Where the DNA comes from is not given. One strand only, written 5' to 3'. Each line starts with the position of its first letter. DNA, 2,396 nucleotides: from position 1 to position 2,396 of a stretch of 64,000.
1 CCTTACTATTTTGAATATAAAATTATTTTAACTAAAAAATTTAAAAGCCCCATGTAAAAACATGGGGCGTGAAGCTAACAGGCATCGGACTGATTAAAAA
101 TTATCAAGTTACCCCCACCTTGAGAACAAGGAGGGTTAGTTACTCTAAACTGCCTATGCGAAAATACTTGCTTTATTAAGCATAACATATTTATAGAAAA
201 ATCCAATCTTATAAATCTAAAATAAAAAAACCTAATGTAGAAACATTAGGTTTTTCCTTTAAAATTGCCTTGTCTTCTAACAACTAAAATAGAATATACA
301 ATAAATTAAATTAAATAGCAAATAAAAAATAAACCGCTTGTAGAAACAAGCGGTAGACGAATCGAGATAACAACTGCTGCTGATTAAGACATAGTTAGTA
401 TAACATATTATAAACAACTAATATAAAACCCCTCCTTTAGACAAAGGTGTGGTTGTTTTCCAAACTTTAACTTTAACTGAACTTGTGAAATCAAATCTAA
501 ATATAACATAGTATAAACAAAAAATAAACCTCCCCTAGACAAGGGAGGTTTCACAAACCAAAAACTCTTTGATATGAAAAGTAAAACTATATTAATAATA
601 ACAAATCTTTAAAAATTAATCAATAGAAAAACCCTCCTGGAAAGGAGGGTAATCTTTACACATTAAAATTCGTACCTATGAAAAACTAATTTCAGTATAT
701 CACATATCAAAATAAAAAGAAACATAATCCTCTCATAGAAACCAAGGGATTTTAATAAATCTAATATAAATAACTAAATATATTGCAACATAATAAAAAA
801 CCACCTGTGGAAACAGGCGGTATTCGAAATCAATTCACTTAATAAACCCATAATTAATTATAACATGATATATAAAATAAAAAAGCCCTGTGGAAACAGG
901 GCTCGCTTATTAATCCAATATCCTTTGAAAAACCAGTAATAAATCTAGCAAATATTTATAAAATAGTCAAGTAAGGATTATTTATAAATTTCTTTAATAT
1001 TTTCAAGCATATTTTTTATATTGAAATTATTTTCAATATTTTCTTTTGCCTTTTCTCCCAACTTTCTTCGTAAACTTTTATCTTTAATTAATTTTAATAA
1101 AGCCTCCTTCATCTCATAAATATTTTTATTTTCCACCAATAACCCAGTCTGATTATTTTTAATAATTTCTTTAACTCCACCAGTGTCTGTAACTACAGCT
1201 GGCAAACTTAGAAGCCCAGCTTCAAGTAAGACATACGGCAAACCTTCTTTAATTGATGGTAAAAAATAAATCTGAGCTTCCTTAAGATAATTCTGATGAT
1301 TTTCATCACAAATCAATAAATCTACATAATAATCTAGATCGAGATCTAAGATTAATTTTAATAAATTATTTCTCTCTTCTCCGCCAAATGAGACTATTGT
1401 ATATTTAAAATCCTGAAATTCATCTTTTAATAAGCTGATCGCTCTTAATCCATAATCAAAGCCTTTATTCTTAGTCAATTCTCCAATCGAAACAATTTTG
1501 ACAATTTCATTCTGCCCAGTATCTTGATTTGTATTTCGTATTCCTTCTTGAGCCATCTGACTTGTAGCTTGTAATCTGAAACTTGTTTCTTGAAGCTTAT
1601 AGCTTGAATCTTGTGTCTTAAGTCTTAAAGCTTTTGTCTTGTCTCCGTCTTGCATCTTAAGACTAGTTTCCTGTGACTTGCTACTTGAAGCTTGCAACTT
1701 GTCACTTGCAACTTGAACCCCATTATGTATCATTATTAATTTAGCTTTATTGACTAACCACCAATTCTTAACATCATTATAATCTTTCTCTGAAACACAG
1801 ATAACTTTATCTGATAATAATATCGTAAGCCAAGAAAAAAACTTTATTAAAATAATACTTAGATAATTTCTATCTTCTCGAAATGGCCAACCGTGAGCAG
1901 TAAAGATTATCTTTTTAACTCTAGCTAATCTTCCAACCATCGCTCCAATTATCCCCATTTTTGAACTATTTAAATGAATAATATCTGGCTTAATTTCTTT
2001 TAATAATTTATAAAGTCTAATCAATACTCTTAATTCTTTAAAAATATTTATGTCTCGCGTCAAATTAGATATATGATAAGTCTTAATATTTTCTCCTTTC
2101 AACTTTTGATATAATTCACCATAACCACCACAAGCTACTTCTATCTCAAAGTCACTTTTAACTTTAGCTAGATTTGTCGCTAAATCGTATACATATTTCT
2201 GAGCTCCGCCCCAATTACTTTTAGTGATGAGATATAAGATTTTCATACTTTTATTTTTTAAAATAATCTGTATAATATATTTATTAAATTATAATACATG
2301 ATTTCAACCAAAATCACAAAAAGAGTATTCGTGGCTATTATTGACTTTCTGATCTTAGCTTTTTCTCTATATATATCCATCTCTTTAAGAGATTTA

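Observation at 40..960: Tandem array of ~9 promoter / variable-insert / terminator mini-genes with covarying hairpin stems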

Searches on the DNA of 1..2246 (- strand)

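Call 6: search_rna_families(source=window, start=1, end=1200, threshold=evalue, max_evalue=10)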
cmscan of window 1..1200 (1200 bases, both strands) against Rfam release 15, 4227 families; matches with E-value up to 10: 25.
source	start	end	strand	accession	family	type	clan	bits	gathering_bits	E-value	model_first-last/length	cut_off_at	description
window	300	354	+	RF02844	RefA9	Gene; antisense;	-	24.5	49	0.39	1-64/64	no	Enterococcus sRNA A9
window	800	903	-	RF01828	SprD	Gene; sRNA;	-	24.1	100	0.016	1-142/142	no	Small pathogenicity island RNA D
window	861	932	-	RF02621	BSnc120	Gene; sRNA;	-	23.8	114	0.011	1-88/88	no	Brucella sRNA 120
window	623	732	-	RF01859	Phe_leader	Cis-reg; leader;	-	22.6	55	0.48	1-125/125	no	Phenylalanine leader peptide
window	4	97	+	RF04327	snoMe28S-A3420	Gene; snRNA; snoRNA; CD-box;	-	22.6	60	6.8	1-98/98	no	Drosophila C/D box small nucleolar RNA snoMe28S-A3420 family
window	324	451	-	RF00515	PyrR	Cis-reg;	-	22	54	2.3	1-115/115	no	PyrR binding site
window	866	954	+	RF01776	RatA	Gene; antitoxin;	-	21.5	49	6.7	1-91/91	no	RNA anti-toxin A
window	877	963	-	RF00033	MicF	Gene; antisense;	-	20.7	79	3.5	1-94/94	no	MicF RNA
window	485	551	+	RF02844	RefA9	Gene; antisense;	-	20.4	49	2.6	1-64/64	no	Enterococcus sRNA A9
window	222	259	-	RF03996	mir-3012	Gene; miRNA;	-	19.4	90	1.7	1-68/68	no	mir-3012 microRNA precursor family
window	39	136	-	RF02837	anti-hemB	Gene; sRNA;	-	19.3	49.5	0.097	1-81/81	no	Burkholderia RNA 7 (anti-hemB)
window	519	588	-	RF01772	rnk_pseudo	Cis-reg; leader;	-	18.5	55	2.8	1-108/108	no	Pseudomonas rnk leader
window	216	263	-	RF04157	MIR9486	Gene; miRNA;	-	18.4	100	1.2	36-85/119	no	MIR9486 microRNA precursor family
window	456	549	-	RF00618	U4atac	Gene; snRNA; splicing;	CL00007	18.2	53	2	1-132/132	no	U4atac minor spliceosomal RNA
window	524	610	-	RF04181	rteR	Gene; sRNA;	-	18.2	72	8.5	1-84/84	no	rteR sRNA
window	1160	1200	+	RF00656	mir-205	Gene; miRNA;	-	15.4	55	2.1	1-41/75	3'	mir-205 microRNA precursor family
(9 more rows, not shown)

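Call 69: search_rna_families(source=L008, start=11060, end=11620, threshold=evalue, max_evalue=10)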
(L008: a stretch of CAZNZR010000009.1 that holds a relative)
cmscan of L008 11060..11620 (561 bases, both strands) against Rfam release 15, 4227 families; matches with E-value up to 10: 24.
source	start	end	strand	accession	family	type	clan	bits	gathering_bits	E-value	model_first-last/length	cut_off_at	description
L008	11524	11594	+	RF00005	tRNA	Gene; tRNA;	CL00001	70.1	29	2.6e-15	1-71/71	no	tRNA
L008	11416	11489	+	RF02075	STnc230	Gene; sRNA;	-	29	50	0.033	1-83/83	no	Enterobacterial sRNA STnc230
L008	11394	11489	+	RF01859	Phe_leader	Cis-reg; leader;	-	26.2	55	0.035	1-125/125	no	Phenylalanine leader peptide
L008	11425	11498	+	RF01770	rimP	Cis-reg; leader;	-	22.7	47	0.26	1-102/102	no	Gammaprotebacteria rimP leader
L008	11088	11196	+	RF01808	MicX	Gene; sRNA;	-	22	75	0.012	1-194/194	no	MicX Vibrio cholerae sRNA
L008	11450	11526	-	RF02075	STnc230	Gene; sRNA;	-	21.9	50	0.99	1-83/83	no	Enterobacterial sRNA STnc230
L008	11122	11196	+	RF02651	SorY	Gene; sRNA;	-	20.7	111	0.076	1-83/83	no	Singlet oxygen resistance RNA Y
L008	11137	11201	+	RF04319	BTncRNA_FopS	Gene; sRNA;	-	19.5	56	1.7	1-71/71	no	Bacteroidetes FopS (family of paralogous sRNAs)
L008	11408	11491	+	RF02076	STnc100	Gene; sRNA;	-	19.1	47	0.063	1-206/206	no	Gammaproteobacterial sRNA STnc100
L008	11557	11594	-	RF04351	Plastid-psbl-rps4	Cis-reg;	-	19.1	68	0.23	1-53/53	no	Plastid-psbl-rps4 3UTR RNA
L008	11294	11386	+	RF01859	Phe_leader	Cis-reg; leader;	-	19.1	55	1.3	1-125/125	no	Phenylalanine leader peptide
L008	11410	11490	+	RF00515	PyrR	Cis-reg;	-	18.4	54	5.4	1-115/115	no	PyrR binding site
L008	11327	11402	+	RF01770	rimP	Cis-reg; leader;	-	17.6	47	3.1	1-102/102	no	Gammaprotebacteria rimP leader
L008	11524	11595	-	RF04354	Plastid-ycf2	Cis-reg;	-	17.2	65.7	0.96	1-75/75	no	Plastid-ycf2 5UTR RNA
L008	11421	11510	+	RF00834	mir-268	Gene; miRNA;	-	17.2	47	3.6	1-89/89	no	mir-268 microRNA precursor family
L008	11393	11486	+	RF04180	BTnc231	Gene; sRNA;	-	17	80.4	0.56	1-154/154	no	Bacteroides sRNA BTnc231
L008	11412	11486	+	RF02607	AbsR25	Gene; sRNA;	-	16.6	47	2.6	1-164/164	no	Acinetobacter sRNA 25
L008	11552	11593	+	RF01684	mascRNA-menRNA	Gene;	-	16.2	42.5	1.8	1-56/56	no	MALAT1-associated small cytoplasmic RNA/MEN beta RNA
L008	11168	11201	+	RF00489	ctRNA_p42d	Gene; antisense;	-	16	50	1.7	1-46/46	no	ctRNA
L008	11455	11493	+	RF00489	ctRNA_p42d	Gene; antisense;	-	16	50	1.7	1-46/46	no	ctRNA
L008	11162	11233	-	RF01822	RsaJ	Gene; sRNA;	-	14.6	100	0.5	1-287/287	no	RNA Staph. aureus A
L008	11462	11613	+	RF02869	ncS025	Gene; sRNA;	-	13.6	46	9.2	1-85/85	no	Burkholderia sRNA 25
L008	11314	11344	+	RF02051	STnc450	Gene; sRNA;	-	12.9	37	7.6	1-57/57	no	Enterobacterial sRNA STnc450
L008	11216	11295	+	RF01808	MicX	Gene; sRNA;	-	11.7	75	6.2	1-194/194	no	MicX Vibrio cholerae sRNA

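Call 81: search_dna_similar(query=window:30-960:-, collection=phages, mode=distant, max_evalue=1, max_rows=15)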
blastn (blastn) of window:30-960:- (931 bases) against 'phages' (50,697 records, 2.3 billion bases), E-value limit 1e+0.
Records with a match: 33; places in all: 33; records where one place covers at least 80% of the query: 0.
Best place of each record, by identity: 95-99% 1; 90-95% 18; 80-90% 10; 60-80% 4.
By first word of the organism name: Enterococcus 7; Yersinia 4; Polaribacter 2; Escherichia 2; Clostridium 2; Podophage 2; Lauvirus 2; Tenacibaculum 2; Mycoplasma 1; Streptococcus 1; and 8 more.
By host as written in the record: - 11; Enterococcus faecium 4; Polaribacter sp. AHE13PA 2; Escherichia coli CFT073 2; Clostridium difficile 2; Enterococcus faecalis 2; Tenacibaculum sp. AHE14PA 2; Mycoplasma anserisalpingitidis MYCAV94 1; and 7 more.
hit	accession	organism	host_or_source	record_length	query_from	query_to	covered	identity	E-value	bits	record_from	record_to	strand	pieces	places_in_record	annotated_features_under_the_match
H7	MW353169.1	Mycoplasma phage sp.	Mycoplasma anserisalpingitidis MYCAV94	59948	330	389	6%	76.7%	3e-1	43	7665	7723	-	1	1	none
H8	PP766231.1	Streptococcus phage phiGBSVK-E1_GBSInt8.1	Streptococcus agalactiae JN_AR_GBS119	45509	118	171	6%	79.6%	1e+0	42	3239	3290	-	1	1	hypothetical protein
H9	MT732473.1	Polaribacter phage Leef_1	Polaribacter sp. AHE13PA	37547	352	402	5%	78.8%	1e+0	42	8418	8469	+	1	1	hypothetical protein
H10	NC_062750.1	Polaribacter phage Leef_1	Polaribacter sp. AHE13PA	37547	352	402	5%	78.8%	1e+0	42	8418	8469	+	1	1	hypothetical protein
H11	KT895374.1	Bacillus phage vB_BpuM-BpSp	Bacillus pumilus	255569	332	378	5%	82.0%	8e-2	46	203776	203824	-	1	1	hypothetical protein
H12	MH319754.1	Marine virus AG-345-L05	single cell amplified by WGA-X; seawater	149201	336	376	4%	85.4%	8e-2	45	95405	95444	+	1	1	record has no annotation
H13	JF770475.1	Escherichia phage phiEB49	Escherichia coli CFT073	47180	72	105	4%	88.2%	1e+0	41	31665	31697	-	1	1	none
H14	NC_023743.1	Escherichia phage phiEB49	Escherichia coli CFT073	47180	72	105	4%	88.2%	1e+0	41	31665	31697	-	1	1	none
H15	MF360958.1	Salicola phage SCTP-2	Salicola sp. PV4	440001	533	565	4%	87.9%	3e-1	43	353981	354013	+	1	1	441: hypothetical protein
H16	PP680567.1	Enterococcus phage VRE9_1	Enterococcus faecium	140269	80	111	3%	90.6%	8e-2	46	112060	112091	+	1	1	hypothetical protein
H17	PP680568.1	Enterococcus phage VRE9_2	Enterococcus faecium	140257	80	111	3%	90.6%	8e-2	46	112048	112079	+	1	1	hypothetical protein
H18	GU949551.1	Clostridium phage phiCD6356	Clostridium difficile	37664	77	108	3%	90.6%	1e+0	42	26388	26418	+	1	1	none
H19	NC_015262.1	Clostridium phage phiCD6356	Clostridium difficile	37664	77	108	3%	90.6%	1e+0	42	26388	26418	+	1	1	none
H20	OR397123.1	Clostridioides phage AR1074-1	Clostridioides difficile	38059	77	108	3%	90.6%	1e+0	42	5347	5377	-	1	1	none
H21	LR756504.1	uncultured phage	metagenomic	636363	78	108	3%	90.3%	3e-1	44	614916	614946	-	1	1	record has no annotation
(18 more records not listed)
